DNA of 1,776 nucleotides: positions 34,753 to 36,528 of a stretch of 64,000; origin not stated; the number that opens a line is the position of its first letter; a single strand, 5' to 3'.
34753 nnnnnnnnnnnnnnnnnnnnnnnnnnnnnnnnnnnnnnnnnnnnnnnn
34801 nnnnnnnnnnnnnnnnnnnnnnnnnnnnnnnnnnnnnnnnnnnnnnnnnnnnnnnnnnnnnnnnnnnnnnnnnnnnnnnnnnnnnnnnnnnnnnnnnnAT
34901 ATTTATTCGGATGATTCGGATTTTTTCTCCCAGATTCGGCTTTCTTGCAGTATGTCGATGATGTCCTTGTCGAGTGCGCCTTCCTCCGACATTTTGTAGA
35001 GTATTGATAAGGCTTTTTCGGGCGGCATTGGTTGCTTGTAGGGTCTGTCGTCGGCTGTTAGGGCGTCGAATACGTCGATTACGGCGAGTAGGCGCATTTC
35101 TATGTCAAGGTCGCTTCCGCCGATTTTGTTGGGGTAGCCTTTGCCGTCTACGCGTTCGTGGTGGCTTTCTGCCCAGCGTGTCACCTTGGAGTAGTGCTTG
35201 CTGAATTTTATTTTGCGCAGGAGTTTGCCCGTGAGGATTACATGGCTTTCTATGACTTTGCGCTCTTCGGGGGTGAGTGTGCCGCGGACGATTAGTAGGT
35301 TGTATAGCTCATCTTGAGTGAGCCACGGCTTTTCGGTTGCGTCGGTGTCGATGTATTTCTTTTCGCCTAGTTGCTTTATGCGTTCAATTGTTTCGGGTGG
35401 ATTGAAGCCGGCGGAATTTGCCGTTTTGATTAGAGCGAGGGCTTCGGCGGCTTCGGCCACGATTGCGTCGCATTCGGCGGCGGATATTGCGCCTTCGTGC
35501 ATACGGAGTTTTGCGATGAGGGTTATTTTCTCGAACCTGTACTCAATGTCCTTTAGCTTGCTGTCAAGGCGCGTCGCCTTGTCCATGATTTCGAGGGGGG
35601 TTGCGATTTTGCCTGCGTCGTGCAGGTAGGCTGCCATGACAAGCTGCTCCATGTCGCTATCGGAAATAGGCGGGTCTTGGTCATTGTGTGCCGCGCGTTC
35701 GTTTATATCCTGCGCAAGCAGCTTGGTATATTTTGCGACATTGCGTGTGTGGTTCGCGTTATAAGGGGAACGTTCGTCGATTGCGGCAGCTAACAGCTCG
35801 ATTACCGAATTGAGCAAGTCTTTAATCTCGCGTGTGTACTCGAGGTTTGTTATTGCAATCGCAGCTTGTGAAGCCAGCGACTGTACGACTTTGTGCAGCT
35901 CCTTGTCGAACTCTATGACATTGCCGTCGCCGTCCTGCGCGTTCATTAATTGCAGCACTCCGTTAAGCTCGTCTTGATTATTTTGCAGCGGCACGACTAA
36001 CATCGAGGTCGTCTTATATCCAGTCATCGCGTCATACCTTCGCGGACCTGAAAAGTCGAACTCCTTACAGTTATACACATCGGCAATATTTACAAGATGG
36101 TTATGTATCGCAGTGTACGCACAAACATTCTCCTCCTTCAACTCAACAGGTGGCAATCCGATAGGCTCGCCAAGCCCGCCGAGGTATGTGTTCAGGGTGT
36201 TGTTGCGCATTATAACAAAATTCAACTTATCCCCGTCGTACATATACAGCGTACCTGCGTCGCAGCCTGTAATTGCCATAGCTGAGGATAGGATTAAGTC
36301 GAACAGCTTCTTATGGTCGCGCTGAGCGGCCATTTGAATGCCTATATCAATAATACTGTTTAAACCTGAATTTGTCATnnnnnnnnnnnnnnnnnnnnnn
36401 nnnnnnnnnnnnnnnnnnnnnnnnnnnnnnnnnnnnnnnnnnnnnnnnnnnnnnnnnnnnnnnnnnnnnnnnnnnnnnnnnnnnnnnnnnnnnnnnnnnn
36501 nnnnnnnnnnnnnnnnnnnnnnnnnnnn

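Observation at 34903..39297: Operon ogg, glmU-like (degenerate nucleotidyltransferase motif), MBL-fold hydrolase and GAF/HD-GYP phosphodiesterase.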

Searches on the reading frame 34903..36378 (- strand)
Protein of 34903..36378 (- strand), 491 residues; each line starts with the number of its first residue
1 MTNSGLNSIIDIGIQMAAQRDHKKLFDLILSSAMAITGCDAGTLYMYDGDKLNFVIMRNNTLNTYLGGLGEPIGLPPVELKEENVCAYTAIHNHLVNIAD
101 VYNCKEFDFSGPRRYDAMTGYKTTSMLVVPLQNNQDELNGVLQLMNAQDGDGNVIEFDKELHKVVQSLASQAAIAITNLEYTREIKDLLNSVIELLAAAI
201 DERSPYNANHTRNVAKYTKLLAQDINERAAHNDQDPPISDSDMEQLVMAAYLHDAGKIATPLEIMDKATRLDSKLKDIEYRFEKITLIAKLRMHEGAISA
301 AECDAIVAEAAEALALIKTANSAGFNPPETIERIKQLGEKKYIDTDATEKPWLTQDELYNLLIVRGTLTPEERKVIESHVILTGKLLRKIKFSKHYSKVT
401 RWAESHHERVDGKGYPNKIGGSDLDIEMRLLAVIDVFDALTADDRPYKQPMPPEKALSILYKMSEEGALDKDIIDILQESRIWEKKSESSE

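Call 3: search_protein_families(library=pfam, proteins=[window:34903-36378:-], max_evalue=0.01)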
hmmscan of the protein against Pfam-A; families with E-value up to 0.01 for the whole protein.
window:34903-36378:- (491 aa): 6 families
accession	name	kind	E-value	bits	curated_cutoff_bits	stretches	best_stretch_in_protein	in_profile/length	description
PF13487.12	HD_5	-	1.6e-32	113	27.2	1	356-472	58-169/170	HD domain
PF01966.28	HD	-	3.2e-14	53.6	22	2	208-292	2-84/116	HD domain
PF01590.32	GAF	-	3.4e-12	47.5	22.4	1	23-176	3-133/133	GAF domain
PF13185.12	GAF_2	-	1.2e-08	35.6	28.6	1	20-176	2-135/136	GAF domain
PF13492.12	GAF_3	-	1.2e-06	29.4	27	1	23-178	3-129/129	GAF domain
PF24391.1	HD-CE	-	0.0016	18.6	27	1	206-275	7-66/263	HD-CE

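Call 4: search_protein_families(library=ncbifam, proteins=[window:34903-36378:-], max_evalue=0.01)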
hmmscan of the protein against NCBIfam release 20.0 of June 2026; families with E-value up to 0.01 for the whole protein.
window:34903-36378:- (491 aa): 3 families
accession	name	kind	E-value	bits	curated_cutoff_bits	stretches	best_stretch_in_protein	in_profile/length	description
NF053512.1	nitric_RR_NosR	exception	7.5e-18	64.7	400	2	367-480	245-353/422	response regulator c-di-GMP phosphodiesterase, NosR family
TIGR00277.1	HDIG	domain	5.1e-05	23.1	27.6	0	209-264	7-48/84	HDIG domain-containing metalloprotein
TIGR01596.1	cas3_HD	equivalog_domain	0.0046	17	43.45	0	209-259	3-46/178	CRISPR-associated endonuclease Cas3''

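Call 17: search_solved_structures(query=window:34903-36378:-, show_alignments=2, max_evalue=0.00001)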
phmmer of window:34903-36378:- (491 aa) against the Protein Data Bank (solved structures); distinct sequences matched with E-value up to 0.00001: 11.
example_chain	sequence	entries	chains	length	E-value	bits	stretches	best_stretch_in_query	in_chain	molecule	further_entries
4mcw_A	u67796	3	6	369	3.5e-23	85.3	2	8-274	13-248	Metal dependent phosphohydrolase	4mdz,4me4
5z7c_A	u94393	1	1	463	7.8e-23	84.1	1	368-462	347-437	3'3'-cGAMP-specific phosphodiesterase 3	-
4r8z_A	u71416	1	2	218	1.7e-14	56.6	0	182-273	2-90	Cyclic di-GMP phosphodiesterase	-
9rbz_A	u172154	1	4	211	8.4e-12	47.7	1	361-478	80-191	HD domain/sensory box protein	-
9rc0_A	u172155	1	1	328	3.1e-11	45.9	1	361-478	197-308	HD domain/sensory box protein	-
3mf0_A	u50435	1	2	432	9.2e-09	37.7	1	41-194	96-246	cGMP-specific 3',5'-cyclic phosphodiesterase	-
3lfv_A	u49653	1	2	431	9.2e-09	37.7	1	41-194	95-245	cGMP-specific 3',5'-cyclic phosphodiesterase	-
9lss_A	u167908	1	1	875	4.6e-08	35.4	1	61-178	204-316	cGMP-specific 3',5'-cyclic phosphodiesterase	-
3bjc_A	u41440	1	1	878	4.6e-08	35.4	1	61-178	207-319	cGMP-specific 3',5'-cyclic phosphodiesterase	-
1ykd_A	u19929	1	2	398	4.1e-07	32.3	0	96-148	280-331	adenylate cyclase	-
2k31_A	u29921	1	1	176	8.4e-07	31.3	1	84-156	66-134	Phosphodiesterase 5A, cGMP-specific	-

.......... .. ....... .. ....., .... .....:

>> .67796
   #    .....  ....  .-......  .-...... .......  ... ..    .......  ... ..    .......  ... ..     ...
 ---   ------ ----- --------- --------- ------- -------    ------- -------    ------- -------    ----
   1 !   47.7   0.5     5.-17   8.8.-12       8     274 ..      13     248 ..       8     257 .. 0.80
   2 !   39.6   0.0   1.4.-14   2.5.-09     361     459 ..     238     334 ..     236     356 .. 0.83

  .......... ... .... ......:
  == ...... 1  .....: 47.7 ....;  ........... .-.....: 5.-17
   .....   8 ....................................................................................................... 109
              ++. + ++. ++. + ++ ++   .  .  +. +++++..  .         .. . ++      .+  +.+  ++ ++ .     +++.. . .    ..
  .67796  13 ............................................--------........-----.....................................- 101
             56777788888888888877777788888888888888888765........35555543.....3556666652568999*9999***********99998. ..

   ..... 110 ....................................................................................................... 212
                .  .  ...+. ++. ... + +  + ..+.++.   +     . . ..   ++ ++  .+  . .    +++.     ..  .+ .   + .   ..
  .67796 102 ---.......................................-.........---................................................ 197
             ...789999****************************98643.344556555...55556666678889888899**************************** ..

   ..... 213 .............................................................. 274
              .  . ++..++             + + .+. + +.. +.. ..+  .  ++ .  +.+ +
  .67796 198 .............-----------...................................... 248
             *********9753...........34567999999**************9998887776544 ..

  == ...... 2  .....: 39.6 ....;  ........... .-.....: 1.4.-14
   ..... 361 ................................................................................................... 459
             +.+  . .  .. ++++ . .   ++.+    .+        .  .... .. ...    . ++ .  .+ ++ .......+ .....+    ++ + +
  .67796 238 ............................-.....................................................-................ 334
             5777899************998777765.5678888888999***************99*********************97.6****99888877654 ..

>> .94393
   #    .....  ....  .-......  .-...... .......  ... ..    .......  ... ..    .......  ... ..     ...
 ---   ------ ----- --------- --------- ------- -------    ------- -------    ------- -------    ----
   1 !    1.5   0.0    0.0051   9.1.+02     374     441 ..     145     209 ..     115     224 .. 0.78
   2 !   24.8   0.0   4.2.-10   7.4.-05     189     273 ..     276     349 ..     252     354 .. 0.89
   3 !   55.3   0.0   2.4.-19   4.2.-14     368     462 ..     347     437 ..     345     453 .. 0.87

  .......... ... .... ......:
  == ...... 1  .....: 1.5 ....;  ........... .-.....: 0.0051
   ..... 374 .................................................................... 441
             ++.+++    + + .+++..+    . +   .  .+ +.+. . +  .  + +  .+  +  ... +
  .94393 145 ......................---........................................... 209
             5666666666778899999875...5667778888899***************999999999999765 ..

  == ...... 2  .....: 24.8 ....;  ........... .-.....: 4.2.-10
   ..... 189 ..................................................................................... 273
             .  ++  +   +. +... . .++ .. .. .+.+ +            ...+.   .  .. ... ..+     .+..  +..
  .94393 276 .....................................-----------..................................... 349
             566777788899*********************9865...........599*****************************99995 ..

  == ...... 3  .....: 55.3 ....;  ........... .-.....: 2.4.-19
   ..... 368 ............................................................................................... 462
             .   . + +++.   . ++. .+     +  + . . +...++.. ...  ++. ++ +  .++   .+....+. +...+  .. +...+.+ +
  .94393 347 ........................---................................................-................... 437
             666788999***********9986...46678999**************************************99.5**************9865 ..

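Call 23: find_homologous_proteins(query=window:34903-36378:-, max_evalue=1e-10)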
Query window:34903-36378:- (491 aa): 4272 proteins with E <= 1e-10 among 8000 candidates; the best 120 are listed.
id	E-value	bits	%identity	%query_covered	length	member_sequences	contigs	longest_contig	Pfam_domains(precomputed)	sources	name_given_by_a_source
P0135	0.0e+0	1061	100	97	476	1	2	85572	PF13185.13,PF13487.13,PF01966.29,PF01590.33,PF13492.13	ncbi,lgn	-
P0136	1.0e-146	507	47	99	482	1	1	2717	PF13185.13,PF13487.13,PF01966.29,PF01590.33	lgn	-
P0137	1.4e-146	507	47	99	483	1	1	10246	PF13185.13,PF13487.13,PF01966.29,PF01590.33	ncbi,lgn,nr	ncbi:MAG: HD domain-containing phosphohydrolase [Syntrophomonadaceae bacterium]|nr:HD domain-contain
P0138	2.6e-146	506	47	99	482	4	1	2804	PF13487.13,PF01966.29,PF01590.33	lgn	-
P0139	3.6e-145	502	50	97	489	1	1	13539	PF13487.13,PF01966.29,PF01590.33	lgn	-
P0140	1.7e-144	500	47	99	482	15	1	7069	PF13487.13,PF01966.29,PF01590.33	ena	-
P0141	1.7e-144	500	48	99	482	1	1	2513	PF13185.13,PF13487.13,PF01966.29,PF01590.33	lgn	-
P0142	3.6e-144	499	48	99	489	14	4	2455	PF13185.13,PF13487.13,PF01966.29,PF01590.33,PF13492.13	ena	-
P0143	3.6e-144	499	47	98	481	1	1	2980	PF13185.13,PF13487.13,PF01966.29,PF01590.33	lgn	-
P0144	1.6e-143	497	47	99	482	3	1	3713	PF13185.13,PF13487.13,PF01966.29,PF01590.33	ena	-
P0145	3.2e-143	496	46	98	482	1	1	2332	PF13185.13,PF13487.13,PF01966.29,PF01590.33,PF13492.13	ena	-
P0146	5.3e-143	495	45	98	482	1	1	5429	PF13487.13,PF01966.29,PF01590.33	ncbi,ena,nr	ncbi:MAG: GAF domain-containing protein [Anaerotignum sp.]|nr:GAF domain-containing protein [Anaerot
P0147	5.9e-143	495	48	98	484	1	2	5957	PF13185.13,PF13487.13,PF01966.29,PF01590.33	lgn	-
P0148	2.7e-142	493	46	99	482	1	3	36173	PF13185.13,PF13487.13,PF01966.29,PF01590.33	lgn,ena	-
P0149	3.4e-142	493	47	99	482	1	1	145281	PF13487.13,PF01966.29,PF01590.33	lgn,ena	-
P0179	7.3e-139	482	47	96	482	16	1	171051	PF13185.13,PF13487.13,PF01966.29,PF01590.33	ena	-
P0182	1.1e-138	481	48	98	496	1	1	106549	PF13185.13,PF13487.13,PF01966.29,PF01590.33,PF13492.13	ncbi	-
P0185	1.4e-138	481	46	98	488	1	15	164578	PF13487.13,PF01966.29,PF01590.33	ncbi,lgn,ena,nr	ncbi:MAG: HD domain-containing protein [Agathobacter sp.]|nr:HD domain-containing protein [Agathobac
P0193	4.1e-138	479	47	97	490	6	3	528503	PF13185.13,PF13487.13,PF01966.29,PF01590.33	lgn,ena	-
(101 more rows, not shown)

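Call 24: find_encoding_contigs(protein=P0185, flank=5000, max_places=2)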
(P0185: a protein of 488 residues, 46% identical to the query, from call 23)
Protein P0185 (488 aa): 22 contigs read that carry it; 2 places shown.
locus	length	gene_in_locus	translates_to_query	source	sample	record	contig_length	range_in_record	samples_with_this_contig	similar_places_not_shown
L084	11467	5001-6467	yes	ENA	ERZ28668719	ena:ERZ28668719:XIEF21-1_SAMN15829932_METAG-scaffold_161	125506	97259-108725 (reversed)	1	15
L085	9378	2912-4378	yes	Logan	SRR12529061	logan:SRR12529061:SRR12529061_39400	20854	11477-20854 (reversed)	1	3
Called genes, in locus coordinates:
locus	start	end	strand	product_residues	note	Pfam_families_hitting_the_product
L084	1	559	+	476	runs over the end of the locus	PF03703:bPH_2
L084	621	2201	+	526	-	PF00342:PGI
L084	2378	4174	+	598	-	PF05226:CHASE2, PF00211:Guanylate_cyc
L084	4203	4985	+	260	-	PF01261:AP_endonuc_2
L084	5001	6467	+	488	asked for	PF01590:GAF, PF01966:HD, PF13487:HD_5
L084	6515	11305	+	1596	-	-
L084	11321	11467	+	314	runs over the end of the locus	PF04773:FecR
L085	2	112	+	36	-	?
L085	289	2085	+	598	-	PF05226:CHASE2, PF00211:Guanylate_cyc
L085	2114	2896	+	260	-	PF01261:AP_endonuc_2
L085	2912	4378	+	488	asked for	PF01590:GAF, PF01966:HD, PF13487:HD_5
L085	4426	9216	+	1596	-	-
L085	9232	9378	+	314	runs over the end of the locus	PF04773:FecR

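Call 25: find_encoding_contigs(protein=P0182, flank=5000, max_places=2)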
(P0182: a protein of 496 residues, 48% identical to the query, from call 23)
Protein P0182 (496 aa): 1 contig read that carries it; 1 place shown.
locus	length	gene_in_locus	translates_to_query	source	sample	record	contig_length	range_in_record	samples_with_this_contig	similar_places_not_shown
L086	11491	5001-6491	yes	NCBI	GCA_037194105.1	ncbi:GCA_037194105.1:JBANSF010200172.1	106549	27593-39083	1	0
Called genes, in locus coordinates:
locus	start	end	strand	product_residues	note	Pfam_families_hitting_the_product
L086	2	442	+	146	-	PF20251:Big_14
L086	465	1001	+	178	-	PF02632:BioY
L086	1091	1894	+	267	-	PF23023:Anti-Pycsar_Apyc1, PF00753:Lactamase_B, PF12706:Lactamase_B_2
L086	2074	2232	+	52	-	-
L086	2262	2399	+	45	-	-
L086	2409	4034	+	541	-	PF01522:Polysacc_deac_1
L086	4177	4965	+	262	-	PF01261:AP_endonuc_2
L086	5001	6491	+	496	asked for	PF01590:GAF, PF13185:GAF_2, PF13492:GAF_3 (faint), PF01966:HD (weak), PF13487:HD_5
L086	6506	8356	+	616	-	PF11738:DUF3298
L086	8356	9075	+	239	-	PF03591:AzlC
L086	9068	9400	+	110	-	PF05437:AzlD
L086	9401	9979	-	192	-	PF00440:TetR_N (weak), PF14278:TetR_C_8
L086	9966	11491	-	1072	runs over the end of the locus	-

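Call 26: find_encoding_contigs(protein=P0139, flank=5000, max_places=2)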
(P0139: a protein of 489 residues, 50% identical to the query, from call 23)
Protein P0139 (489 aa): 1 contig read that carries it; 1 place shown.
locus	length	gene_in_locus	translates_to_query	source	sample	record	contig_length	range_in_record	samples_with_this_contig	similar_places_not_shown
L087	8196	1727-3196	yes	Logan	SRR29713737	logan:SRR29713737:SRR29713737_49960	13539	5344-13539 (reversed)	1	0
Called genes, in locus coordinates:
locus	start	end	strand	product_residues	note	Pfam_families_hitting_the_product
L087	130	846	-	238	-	PF14512:TM1586_NiRdase (faint), PF00881:Nitroreductase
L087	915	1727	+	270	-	PF23023:Anti-Pycsar_Apyc1, PF12706:Lactamase_B_2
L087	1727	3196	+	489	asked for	PF01590:GAF, PF01966:HD (faint), PF13487:HD_5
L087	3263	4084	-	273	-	-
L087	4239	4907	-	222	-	PF00005:ABC_tran, PF02463:SMC_N (faint), PF13304:AAA_21 (faint)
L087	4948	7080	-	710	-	PF12704:MacB_PCD (faint)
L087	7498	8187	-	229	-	PF16316:DUF4956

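Call 71: find_encoding_contigs(protein=P0193, flank=5000, max_places=2)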
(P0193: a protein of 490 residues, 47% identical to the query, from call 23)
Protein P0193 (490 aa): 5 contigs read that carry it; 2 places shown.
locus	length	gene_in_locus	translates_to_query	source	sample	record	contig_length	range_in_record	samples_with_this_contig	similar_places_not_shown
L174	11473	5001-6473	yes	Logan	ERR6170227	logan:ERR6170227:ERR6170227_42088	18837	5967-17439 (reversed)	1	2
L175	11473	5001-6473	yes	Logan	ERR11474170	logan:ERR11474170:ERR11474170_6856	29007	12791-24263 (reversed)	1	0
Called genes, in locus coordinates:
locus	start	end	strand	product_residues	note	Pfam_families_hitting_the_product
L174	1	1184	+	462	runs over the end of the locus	PF01554:MatE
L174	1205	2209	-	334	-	PF02424:ApbE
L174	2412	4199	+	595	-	PF05226:CHASE2, PF00211:Guanylate_cyc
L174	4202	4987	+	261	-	PF01261:AP_endonuc_2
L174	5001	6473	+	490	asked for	PF01590:GAF, PF13185:GAF_2, PF01966:HD (weak), PF13487:HD_5, PF01966:HD (weak)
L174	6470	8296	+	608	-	PF09136:Glucodextran_B (faint)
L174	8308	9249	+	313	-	PF04773:FecR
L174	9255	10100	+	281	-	PF00696:AA_kinase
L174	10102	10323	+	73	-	PF05979:DUF896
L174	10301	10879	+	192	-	PF01812:5-FTHF_cyc-lig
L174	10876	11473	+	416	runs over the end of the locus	PF00171:Aldedh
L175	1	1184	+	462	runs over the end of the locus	PF01554:MatE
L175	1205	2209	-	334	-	PF02424:ApbE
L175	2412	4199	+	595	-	PF05226:CHASE2, PF00211:Guanylate_cyc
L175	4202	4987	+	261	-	PF01261:AP_endonuc_2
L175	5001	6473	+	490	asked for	PF01590:GAF, PF13185:GAF_2, PF01966:HD (weak), PF13487:HD_5, PF01966:HD (weak)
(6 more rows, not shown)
